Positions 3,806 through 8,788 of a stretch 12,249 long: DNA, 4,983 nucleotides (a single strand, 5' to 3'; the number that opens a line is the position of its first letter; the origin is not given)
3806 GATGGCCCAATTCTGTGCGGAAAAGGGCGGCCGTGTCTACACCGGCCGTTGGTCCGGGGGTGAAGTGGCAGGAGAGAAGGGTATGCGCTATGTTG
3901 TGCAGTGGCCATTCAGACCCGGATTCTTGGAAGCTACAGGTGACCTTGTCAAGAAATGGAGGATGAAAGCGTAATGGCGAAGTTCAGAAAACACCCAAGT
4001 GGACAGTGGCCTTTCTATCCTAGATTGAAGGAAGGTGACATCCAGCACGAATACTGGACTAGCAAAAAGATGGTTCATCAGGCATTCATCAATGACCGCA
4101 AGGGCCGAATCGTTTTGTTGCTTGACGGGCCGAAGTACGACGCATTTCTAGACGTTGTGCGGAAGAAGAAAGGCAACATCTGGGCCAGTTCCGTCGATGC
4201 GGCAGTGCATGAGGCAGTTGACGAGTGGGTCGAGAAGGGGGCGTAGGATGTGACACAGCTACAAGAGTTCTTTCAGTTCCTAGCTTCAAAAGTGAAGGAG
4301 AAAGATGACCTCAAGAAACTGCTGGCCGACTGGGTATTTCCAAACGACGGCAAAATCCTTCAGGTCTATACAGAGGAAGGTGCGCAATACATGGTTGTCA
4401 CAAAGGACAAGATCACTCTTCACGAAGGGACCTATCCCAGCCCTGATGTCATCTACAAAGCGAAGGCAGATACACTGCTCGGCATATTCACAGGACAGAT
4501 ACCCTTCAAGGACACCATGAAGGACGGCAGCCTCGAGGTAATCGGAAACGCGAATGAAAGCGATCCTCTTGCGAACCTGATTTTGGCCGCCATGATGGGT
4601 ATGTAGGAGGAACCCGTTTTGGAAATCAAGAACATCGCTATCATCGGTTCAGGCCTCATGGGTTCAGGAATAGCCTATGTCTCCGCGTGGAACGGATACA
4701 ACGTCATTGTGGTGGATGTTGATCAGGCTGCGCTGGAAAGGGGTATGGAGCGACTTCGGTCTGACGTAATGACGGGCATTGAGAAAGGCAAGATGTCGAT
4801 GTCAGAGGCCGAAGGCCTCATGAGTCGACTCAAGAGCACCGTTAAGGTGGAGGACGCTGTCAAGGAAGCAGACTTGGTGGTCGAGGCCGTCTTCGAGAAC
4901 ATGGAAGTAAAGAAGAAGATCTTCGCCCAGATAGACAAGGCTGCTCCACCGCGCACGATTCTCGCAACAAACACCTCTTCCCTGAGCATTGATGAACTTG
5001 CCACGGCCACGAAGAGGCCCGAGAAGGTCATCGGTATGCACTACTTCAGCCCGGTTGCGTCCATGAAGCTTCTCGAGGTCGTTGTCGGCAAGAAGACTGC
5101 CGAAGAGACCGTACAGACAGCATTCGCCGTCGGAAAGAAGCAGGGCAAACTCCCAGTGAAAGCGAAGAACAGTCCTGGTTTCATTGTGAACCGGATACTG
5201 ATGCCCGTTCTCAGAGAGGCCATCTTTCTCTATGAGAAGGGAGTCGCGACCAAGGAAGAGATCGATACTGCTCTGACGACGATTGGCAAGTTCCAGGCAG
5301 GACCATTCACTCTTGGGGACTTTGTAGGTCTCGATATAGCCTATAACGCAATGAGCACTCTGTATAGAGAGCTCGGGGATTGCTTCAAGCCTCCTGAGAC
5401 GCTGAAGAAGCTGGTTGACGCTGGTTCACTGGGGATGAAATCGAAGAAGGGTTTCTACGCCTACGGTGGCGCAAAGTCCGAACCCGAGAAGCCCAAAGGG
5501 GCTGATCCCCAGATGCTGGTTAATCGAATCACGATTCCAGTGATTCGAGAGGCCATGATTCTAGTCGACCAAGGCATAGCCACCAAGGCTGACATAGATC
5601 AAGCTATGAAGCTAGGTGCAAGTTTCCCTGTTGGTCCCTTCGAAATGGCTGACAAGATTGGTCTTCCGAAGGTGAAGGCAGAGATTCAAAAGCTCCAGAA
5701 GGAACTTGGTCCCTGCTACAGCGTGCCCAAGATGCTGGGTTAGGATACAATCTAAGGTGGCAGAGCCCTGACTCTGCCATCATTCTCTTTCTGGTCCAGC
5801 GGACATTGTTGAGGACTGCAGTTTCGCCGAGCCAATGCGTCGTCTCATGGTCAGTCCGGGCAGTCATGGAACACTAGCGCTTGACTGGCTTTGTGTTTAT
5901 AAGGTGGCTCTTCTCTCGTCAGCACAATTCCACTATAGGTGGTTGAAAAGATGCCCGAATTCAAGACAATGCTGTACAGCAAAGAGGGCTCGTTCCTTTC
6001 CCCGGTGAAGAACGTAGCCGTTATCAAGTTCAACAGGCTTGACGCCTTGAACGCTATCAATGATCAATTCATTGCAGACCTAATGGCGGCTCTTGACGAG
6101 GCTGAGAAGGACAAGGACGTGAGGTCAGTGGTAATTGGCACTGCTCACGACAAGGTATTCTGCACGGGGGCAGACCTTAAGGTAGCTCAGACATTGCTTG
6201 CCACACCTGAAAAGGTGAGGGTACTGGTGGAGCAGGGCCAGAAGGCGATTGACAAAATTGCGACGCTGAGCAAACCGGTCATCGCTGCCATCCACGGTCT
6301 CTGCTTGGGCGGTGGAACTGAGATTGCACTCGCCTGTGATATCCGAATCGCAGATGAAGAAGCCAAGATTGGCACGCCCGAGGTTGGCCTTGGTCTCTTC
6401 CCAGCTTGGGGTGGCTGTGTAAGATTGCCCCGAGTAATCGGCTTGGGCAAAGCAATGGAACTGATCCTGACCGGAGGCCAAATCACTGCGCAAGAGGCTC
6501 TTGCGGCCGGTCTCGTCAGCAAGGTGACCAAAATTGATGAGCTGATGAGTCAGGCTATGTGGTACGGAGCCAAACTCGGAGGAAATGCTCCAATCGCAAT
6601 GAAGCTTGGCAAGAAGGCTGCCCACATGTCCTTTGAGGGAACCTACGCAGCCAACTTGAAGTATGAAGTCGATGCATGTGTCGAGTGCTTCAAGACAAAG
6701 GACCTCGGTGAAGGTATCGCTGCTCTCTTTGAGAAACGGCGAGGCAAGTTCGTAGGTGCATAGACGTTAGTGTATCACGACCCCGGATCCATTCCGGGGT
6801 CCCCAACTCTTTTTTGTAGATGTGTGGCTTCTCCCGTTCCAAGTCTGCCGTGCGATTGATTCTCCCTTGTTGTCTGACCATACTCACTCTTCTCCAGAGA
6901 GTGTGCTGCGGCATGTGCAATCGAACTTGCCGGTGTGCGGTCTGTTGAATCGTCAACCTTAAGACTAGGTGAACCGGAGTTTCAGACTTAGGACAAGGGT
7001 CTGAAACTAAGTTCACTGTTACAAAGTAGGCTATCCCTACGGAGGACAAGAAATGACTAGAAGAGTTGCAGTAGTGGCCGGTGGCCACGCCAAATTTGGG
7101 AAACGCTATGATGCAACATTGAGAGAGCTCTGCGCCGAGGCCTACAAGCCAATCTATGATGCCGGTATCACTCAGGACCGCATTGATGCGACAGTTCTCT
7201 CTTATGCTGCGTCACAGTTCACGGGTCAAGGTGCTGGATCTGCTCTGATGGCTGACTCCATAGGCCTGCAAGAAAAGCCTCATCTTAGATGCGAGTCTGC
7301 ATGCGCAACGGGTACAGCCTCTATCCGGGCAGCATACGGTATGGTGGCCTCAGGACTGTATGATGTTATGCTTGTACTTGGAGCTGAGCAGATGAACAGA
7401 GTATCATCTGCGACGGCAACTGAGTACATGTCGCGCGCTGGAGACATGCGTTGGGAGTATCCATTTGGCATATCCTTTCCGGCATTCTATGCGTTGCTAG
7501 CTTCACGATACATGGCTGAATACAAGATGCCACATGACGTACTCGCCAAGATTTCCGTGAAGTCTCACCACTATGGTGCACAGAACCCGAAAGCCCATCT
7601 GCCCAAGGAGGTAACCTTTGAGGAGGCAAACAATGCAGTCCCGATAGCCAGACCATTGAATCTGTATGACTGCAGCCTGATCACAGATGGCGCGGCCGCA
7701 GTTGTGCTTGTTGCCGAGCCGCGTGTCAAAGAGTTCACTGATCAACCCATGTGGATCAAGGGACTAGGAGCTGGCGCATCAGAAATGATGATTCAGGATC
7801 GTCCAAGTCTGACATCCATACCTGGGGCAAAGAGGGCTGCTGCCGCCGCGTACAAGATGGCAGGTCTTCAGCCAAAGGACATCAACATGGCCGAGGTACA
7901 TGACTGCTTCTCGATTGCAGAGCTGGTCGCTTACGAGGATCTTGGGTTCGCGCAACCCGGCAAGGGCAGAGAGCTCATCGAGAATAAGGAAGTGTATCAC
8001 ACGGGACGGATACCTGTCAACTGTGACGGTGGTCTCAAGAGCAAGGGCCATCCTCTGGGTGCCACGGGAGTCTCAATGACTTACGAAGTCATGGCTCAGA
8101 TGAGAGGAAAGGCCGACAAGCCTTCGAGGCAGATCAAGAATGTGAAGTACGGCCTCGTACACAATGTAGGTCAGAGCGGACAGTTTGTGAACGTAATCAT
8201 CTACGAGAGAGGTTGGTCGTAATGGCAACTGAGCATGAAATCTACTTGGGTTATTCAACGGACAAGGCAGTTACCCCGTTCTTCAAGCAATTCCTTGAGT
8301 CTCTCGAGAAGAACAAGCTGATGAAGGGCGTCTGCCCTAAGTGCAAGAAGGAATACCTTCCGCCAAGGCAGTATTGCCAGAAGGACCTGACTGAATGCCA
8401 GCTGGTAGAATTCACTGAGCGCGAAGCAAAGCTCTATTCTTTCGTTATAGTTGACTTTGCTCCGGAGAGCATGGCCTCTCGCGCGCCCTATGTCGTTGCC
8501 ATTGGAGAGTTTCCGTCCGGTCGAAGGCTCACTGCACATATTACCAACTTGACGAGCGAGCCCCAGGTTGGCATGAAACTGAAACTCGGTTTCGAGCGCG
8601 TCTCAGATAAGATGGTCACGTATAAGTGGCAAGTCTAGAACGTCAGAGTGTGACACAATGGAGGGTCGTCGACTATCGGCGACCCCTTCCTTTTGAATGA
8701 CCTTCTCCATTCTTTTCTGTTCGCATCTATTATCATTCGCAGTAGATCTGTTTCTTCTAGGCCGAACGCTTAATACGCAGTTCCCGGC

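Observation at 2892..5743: Candidate undescribed lipid-redox operon: atypical nitroreductase + two RHH-like microproteins + SCP2 carrier + 3-hydroxyacyl-CoA dehydrogenase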

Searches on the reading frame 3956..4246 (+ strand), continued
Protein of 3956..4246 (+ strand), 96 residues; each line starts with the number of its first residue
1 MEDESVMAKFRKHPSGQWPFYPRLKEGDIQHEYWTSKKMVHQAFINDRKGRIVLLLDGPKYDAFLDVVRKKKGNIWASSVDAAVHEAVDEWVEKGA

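Call 51: search_protein_families(library=pfam, alignment_id=A3, max_evalue=0.05)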
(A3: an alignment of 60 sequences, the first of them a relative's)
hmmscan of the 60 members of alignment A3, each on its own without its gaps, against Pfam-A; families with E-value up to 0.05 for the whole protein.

A. member 1, L039:7737-8261:+ (175 aa): 0 families

B. families by the number of members that match (of 60 scanned): 10 families
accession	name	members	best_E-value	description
PF22513.2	FitA-like_RHH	5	0.00049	Antitoxin FitA-like, ribbon-helix-helix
PF08418.15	Pol_alpha_B_N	2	0.0018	DNA polymerase alpha subunit B N-terminal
PF09083.16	DUF1923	2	0.0032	Domain of unknown function (DUF1923)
PF21432.3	56B_RHH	1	0.0033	56B-like, Ribbon-helix-helix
PF12447.13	DUF3683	1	0.0033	Protein of unknown function (DUF3683)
PF09274.16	ParG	1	0.012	ParG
PF25229.1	Salactin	1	0.024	Salactin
PF23527.1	Microp_apicomplexa_14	1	0.027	Apicomplexa microprotein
PF25638.1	DUF5983_N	1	0.046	Family of unknown function (DUF5983) N-terminal domain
PF18607.7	HTH_54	1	0.047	ParA helix turn helix domain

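Call 97: search_protein_families(library=padloc, proteins=[window:3974-4243:+], max_evalue=0.01)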
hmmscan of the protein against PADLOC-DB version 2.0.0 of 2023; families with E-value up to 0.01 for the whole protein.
window:3974-4243:+ (90 aa): 0 families

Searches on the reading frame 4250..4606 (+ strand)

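Call 3: search_protein_families(library=pfam, proteins=[window:4250-4606:+], max_evalue=0.1)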
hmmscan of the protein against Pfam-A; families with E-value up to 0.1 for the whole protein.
window:4250-4606:+ (118 aa): 3 families
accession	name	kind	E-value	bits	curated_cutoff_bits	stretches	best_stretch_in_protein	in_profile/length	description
PF14864.11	Alkyl_sulf_C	-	2.2e-05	25.1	27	1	3-110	12-112/125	Alkyl sulfatase C-terminal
PF02036.22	SCP2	-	9e-05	23.2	21.3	1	16-107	11-96/101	SCP-2 sterol transfer family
PF22342.1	T3SS_CopN_3rd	-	0.0031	18.1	27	1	50-114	29-97/99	T3SS, Low calcium response E, third helical domain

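Call 4: search_protein_families(library=ncbifam, proteins=[window:4250-4606:+], max_evalue=0.1)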
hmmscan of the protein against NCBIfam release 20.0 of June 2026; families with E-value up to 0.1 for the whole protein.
window:4250-4606:+ (118 aa): 0 families

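Call 97: search_protein_families(library=padloc, proteins=[window:4250-4603:+], max_evalue=0.01)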
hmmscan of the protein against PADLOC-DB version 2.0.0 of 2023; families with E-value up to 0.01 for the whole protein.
window:4250-4603:+ (118 aa): 0 families

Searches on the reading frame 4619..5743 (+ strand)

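Call 3: search_protein_families(library=pfam, proteins=[window:4619-5743:+], max_evalue=0.1)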
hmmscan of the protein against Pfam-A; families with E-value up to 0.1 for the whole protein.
window:4619-5743:+ (374 aa): 8 families
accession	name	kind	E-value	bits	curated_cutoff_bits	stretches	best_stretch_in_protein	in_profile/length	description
PF02737.24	3HCDH_N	-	1.1e-64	218.1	22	1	5-184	1-179/180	3-hydroxyacyl-CoA dehydrogenase, NAD binding domain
PF00725.27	3HCDH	-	2.8e-47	159.6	22.1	2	187-282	1-97/97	3-hydroxyacyl-CoA dehydrogenase, C-terminal domain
PF03721.20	UDPG_MGDP_dh_N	-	4e-08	33.5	27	1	5-91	2-84/187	UDP-glucose/GDP-mannose dehydrogenase family, NAD binding domain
PF03446.21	NAD_binding_2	-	7.5e-06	26.5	21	1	5-103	1-75/161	NAD binding domain of 6-phosphogluconate dehydrogenase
PF01210.29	NAD_Gly3P_dh_N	-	0.00019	21.8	23.1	1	5-167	1-143/158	NAD-dependent glycerol-3-phosphate dehydrogenase N-terminus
PF03807.23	F420_oxidored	-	0.0003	21.8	21.6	1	6-92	2-68/94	NADP oxidoreductase coenzyme F420-dependent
PF01262.27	AlaDh_PNT_C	-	0.0031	17.4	23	1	5-91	30-100/214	Alanine dehydrogenase/PNT, C-terminal domain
PF01266.30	DAO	-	0.0058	16.6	27.9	1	6-37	2-34/353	FAD dependent oxidoreductase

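Call 4: search_protein_families(library=ncbifam, proteins=[window:4619-5743:+], max_evalue=0.1)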
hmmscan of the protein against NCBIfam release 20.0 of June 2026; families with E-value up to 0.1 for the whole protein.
window:4619-5743:+ (374 aa): 51 families (the best 25 are shown)
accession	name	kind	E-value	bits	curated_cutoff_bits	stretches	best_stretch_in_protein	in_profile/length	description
NF004474.0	PRK05808.1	subfamily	3.6e-114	380.8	408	2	1-282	1-282/283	3-hydroxybutyryl-CoA dehydrogenase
NF006124.0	PRK08268.1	subfamily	3.1e-101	339.8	508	2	2-291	6-296/507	3-hydroxyacyl-CoA dehydrogenase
NF006722.0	PRK09260.1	equivalog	1.1e-98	330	429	2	3-285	2-284/289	3-hydroxyacyl-CoA dehydrogenase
NF005715.0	PRK07530.1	equivalog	3.6e-95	318.7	420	2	1-289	2-290/292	3-hydroxybutyryl-CoA dehydrogenase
NF005875.0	PRK07819.1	subfamily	2.1e-91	306.3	319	2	2-282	4-286/287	3-hydroxybutyryl-CoA dehydrogenase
NF008363.0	PRK11154.1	equivalog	2.7e-86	290.2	869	2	2-290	308-594/708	fatty acid oxidation complex subunit alpha FadJ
NF004699.0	PRK06035.1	equivalog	1.9e-85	286.6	500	2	1-280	1-288/294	3-hydroxyacyl-CoA dehydrogenase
TIGR02279.1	PaaC-3OHAcCoADH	equivalog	5.9e-84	282.7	669.4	2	4-287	6-290/503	3-hydroxyacyl-CoA dehydrogenase PaaH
TIGR02441.1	fa_ox_alpha_mit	equivalog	1.3e-78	264.8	964.65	2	2-287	334-618/737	fatty acid oxidation complex subunit alpha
NF008727.0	PRK11730.1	equivalog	1.2e-77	261.9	870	1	2-373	312-703/717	fatty acid oxidation complex subunit alpha FadB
NF006143.0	PRK08293.1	equivalog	3.8e-76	256.2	312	2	1-283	2-288/291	3-hydroxyacyl-CoA dehydrogenase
TIGR02440.1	FadJ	equivalog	4.4e-73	246.7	968.45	2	2-286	303-585/699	fatty acid oxidation complex subunit alpha FadJ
TIGR02437.1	FadB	equivalog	4.9e-65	220.2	933.55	1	3-373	313-703/714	fatty acid oxidation complex subunit alpha FadB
NF042925.1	FHMPC_DH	equivalog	9.9e-62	208.9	500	2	5-284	2-282/304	5-formyl-3-hydroxy-2-methylpyridine 4-carboxylate 5-dehydrogenase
NF006125.0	PRK08269.1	equivalog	7.5e-58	196.1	427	2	3-285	5-299/334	3-hydroxybutyryl-CoA dehydrogenase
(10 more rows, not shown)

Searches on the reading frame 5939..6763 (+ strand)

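Call 3: search_protein_families(library=pfam, proteins=[window:5939-6763:+], max_evalue=0.1)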
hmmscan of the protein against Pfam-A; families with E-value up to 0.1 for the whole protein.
window:5939-6763:+ (274 aa): 4 families
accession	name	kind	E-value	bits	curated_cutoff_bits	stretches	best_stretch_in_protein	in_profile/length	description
PF00378.25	ECH_1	-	4.1e-61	206.9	27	1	24-271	4-248/251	Enoyl-CoA hydratase/isomerase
PF16113.10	ECH_2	-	1.2e-39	137.2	27.2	1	27-201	2-176/335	Enoyl-CoA hydratase/isomerase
PF01343.23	Peptidase_S49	-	0.05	14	24.9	0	178-207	119-148/154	Peptidase family S49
PF01972.22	SDH_protease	-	0.062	12.7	31.3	0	88-156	99-164/286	ClpP-like SDH-type serine proteinase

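Call 4: search_protein_families(library=ncbifam, proteins=[window:5939-6763:+], max_evalue=0.1)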
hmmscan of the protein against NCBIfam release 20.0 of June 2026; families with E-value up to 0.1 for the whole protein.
window:5939-6763:+ (274 aa): 75 families (the best 25 are shown)
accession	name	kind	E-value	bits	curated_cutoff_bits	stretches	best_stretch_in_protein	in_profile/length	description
NF004475.0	PRK05809.1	subfamily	1.1e-69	234.8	394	1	24-271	12-257/260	short-chain-enoyl-CoA hydratase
NF005802.0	PRK07657.1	equivalog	8.6e-64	215.6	363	1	24-273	12-259/260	enoyl-CoA hydratase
NF005803.0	PRK07658.1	equivalog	1.6e-62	211.3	313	1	24-273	10-256/257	enoyl-CoA hydratase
NF051848.1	EnCoAHydtEchA19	equivalog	2.2e-61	207.7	400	1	25-273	9-257/258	enoyl-CoA hydratase EchA19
NF004517.0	PRK05862.1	equivalog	1.5e-56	191.8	396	1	24-271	12-254/257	enoyl-CoA hydratase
NF007239.0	PRK09674.1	equivalog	1.7e-56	191.6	371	1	22-273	10-256/257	2,3-dehydroadipyl-CoA hydratase PaaF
NF006007.0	PRK08138.1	subfamily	7.4e-55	186.1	355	1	22-273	14-260/261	enoyl-CoA hydratase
NF004840.0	PRK06190.1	equivalog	3.7e-50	170.9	253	1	23-263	11-247/260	enoyl-CoA hydratase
NF004781.0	PRK06127.1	subfamily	1.3e-49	169.3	291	1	24-273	19-268/269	enoyl-CoA hydratase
NF004634.0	PRK05980.1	equivalog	4.7e-49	167.1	375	1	24-271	11-260/263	crotonase/enoyl-CoA hydratase family protein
NF006100.0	PRK08252.1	subfamily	3.1e-48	164.6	282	1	24-273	11-253/254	crotonase/enoyl-CoA hydratase family protein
NF042430.2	EnCoAhydt_DpgD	equivalog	1.7e-47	162.1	400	1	25-272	6-256/258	enoyl-CoA-hydratase DpgD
NF006566.0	PRK09076.1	subfamily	2.1e-47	161.9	286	1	24-270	13-256/260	enoyl-CoA hydratase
NF004857.0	PRK06210.1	equivalog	2.1e-47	161.8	341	1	24-272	15-273/275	enoyl-CoA hydratase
NF006699.0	PRK09245.1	subfamily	8.7e-46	156.3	354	1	25-273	12-265/266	crotonase/enoyl-CoA hydratase family protein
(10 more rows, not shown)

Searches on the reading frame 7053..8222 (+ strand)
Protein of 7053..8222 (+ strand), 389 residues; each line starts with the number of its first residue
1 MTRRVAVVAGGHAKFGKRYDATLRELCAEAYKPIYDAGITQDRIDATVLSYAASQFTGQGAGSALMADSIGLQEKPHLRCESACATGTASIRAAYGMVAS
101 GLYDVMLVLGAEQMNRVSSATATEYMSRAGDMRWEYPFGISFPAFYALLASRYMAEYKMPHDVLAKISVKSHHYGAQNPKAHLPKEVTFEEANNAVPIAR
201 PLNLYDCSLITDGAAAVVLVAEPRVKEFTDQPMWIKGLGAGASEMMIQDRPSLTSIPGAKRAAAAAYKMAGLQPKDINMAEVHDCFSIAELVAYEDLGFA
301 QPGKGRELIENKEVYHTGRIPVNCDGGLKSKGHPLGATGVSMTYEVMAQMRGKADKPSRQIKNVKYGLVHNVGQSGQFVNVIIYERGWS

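Call 3: search_protein_families(library=pfam, proteins=[window:7053-8222:+], max_evalue=0.1)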
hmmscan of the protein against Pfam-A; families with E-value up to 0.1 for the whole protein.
window:7053-8222:+ (389 aa): 7 families
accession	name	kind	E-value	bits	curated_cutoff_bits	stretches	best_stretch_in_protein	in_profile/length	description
PF22691.2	Thiolase_C_1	-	4.2e-42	143.7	28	1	239-386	1-144/144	Thiolase C-terminal domain-like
PF00108.29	Thiolase_N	-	5.8e-21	75.5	26.4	1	5-222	1-259/260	Thiolase, N-terminal domain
PF02803.24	Thiolase_C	-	5.1e-10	39.5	27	1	261-353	26-100/123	Thiolase, C-terminal domain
PF08545.16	ACP_syn_III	-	1.1e-05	25.7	24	1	82-131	5-54/80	3-Oxoacyl-[acyl-carrier-protein (ACP)] synthase III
PF00109.32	ketoacyl-synt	-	0.0012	19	20.8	1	79-118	169-208/252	Beta-ketoacyl synthase, N-terminal domain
PF02801.28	Ketoacyl-synt_C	-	0.016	15.7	20.8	0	256-284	24-52/119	Beta-ketoacyl synthase, C-terminal domain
PF21860.1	Replitron_C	-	0.07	14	27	0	252-286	40-76/77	Replitron, C-terminal domain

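Call 4: search_protein_families(library=ncbifam, proteins=[window:7053-8222:+], max_evalue=0.1)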
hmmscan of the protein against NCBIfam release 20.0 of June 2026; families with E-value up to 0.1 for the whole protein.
window:7053-8222:+ (389 aa): 63 families (the best 25 are shown)
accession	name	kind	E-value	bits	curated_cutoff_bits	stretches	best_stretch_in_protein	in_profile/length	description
NF004720.0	PRK06064.1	subfamily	3.3e-134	447.5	420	1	3-386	2-387/389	thiolase domain-containing protein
NF009228.0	PRK12578.1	subfamily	3.1e-114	381.6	485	1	1-386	1-387/387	thiolase domain-containing protein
NF053570.1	AcCoTHIOL_METTL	equivalog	6.7e-106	354.4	600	1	3-384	2-381/385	acetyl-CoA acetyltransferase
NF004810.0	PRK06157.1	equivalog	4.5e-95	319.1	403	1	2-374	6-383/400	acetyl-CoA acetyltransferase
NF005704.0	PRK07516.1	subfamily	2.8e-89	299.8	412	1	4-376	3-377/389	thiolase domain-containing protein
NF004982.0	PRK06365.1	equivalog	4.7e-80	269.7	695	2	1-252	14-267/430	thiolase domain-containing protein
NF006102.0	PRK08256.1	subfamily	1.5e-66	225.1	436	1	1-386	1-392/394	lipid-transfer protein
NF004936.0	PRK06289.1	equivalog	4.3e-63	213.5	375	1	11-378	11-395/405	acetyl-CoA acetyltransferase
NF004811.0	PRK06158.1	subfamily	1.3e-56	192.3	421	1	4-373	9-367/384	acetyl-CoA acetyltransferase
NF006180.0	PRK08313.1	subfamily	7.7e-55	186.3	514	1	2-383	3-381/389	thiolase domain-containing protein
NF004721.0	PRK06065.1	equivalog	4.1e-53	180.6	455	1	2-383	9-390/393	thiolase domain-containing protein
NF005892.0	PRK07855.1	subfamily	7.6e-52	176.5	469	1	3-373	6-381/390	lipid-transfer protein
NF006010.0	PRK08142.1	subfamily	1.7e-51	175.2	462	1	17-374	19-372/388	thiolase domain-containing protein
NF004715.0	PRK06059.1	equivalog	1.7e-49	168.8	424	1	2-383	3-397/399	lipid-transfer protein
NF053628.1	BnzsclthlBbsBGT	equivalog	3.5e-46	157.7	750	1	3-355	5-352/389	benzoylsuccinyl-CoA thiolase subunit BbsB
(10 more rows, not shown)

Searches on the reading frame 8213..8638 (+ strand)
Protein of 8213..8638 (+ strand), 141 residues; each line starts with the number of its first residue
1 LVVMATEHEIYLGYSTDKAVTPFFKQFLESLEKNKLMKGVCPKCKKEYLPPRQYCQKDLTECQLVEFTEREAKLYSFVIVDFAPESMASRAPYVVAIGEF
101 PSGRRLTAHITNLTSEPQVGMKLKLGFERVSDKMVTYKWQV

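Call 3: search_protein_families(library=pfam, proteins=[window:8213-8638:+], max_evalue=0.1)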
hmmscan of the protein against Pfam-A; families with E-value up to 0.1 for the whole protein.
window:8213-8638:+ (141 aa): 2 families
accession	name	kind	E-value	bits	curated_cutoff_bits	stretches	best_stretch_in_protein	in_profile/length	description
PF01796.24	OB_ChsH2_C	-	1.4e-10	41.4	27.1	1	70-127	6-64/65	ChsH2, C-terminal OB-fold domain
PF12172.15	zf-ChsH2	-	0.0015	18.7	23.2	1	31-55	4-28/37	ChsH2, rubredoxin-like zinc ribbon domain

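Call 4: search_protein_families(library=ncbifam, proteins=[window:8213-8638:+], max_evalue=0.1)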
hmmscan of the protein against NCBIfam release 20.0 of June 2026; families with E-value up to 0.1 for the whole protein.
window:8213-8638:+ (141 aa): 1 family
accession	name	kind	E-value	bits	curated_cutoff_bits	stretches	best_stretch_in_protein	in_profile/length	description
NF053627.1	BnzsclthlBbsAGT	equivalog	0.018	15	250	1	35-112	34-110/145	benzoylsuccinyl-CoA thiolase subunit BbsA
